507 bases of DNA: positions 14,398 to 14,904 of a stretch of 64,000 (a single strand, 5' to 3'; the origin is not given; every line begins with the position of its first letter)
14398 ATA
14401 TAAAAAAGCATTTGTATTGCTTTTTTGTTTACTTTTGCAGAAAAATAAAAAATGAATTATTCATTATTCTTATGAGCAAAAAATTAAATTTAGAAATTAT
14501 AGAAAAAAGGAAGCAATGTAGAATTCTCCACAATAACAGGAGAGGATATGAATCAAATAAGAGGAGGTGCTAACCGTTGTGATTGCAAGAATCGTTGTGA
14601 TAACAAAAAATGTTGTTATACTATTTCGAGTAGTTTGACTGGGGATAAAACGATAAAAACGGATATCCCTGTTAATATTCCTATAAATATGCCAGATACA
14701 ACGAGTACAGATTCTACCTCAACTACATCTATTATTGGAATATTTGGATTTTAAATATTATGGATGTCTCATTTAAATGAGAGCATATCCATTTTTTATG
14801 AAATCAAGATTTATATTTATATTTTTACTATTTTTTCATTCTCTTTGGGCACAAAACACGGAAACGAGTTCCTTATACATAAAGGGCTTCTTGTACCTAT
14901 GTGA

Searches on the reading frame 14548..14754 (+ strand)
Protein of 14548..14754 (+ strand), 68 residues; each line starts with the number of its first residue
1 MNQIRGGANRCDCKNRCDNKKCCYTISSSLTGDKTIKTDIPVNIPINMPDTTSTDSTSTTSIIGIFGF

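Call 20: list_cluster_members(proteins=[P0001, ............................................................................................, window:14548-14754:+])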
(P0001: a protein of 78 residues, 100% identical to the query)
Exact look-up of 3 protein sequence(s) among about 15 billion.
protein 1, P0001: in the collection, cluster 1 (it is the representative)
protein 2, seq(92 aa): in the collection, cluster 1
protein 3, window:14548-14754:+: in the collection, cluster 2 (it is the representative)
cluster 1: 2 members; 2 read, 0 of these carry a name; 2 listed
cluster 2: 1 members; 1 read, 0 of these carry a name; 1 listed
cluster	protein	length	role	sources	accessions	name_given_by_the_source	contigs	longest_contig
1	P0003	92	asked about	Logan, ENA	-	-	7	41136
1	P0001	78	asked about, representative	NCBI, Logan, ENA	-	-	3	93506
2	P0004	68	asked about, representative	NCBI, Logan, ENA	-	-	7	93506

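Call 21: find_encoding_contigs(protein=P0003, flank=3000, max_places=10)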
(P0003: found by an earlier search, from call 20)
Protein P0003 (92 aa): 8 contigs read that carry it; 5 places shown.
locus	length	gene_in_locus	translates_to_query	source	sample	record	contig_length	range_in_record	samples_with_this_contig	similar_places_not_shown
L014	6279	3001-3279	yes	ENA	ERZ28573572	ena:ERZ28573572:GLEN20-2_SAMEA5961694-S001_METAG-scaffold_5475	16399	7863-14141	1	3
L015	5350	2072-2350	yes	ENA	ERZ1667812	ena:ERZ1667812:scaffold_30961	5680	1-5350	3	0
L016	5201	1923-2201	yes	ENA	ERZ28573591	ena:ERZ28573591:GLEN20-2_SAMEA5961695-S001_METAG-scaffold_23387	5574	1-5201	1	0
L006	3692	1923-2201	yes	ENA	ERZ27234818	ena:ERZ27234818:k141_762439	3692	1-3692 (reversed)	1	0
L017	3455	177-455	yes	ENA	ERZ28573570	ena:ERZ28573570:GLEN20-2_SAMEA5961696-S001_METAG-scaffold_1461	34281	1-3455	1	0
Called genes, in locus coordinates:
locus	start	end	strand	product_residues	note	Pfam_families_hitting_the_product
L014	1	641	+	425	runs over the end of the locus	PF26002:Beta-barrel_AprE (weak)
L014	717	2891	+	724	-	PF03412:Peptidase_C39, PF00664:ABC_membrane, PF02463:SMC_N (faint), PF00005:ABC_tran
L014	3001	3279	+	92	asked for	-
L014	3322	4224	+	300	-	-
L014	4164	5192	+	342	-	-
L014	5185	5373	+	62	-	-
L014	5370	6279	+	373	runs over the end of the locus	-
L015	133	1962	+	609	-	PF00664:ABC_membrane, PF00005:ABC_tran, PF02463:SMC_N (faint)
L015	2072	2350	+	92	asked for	-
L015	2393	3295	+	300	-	-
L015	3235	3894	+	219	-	-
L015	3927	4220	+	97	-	-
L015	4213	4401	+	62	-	-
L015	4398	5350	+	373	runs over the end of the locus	-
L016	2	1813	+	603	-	?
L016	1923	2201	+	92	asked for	-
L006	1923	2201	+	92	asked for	-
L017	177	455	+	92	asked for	-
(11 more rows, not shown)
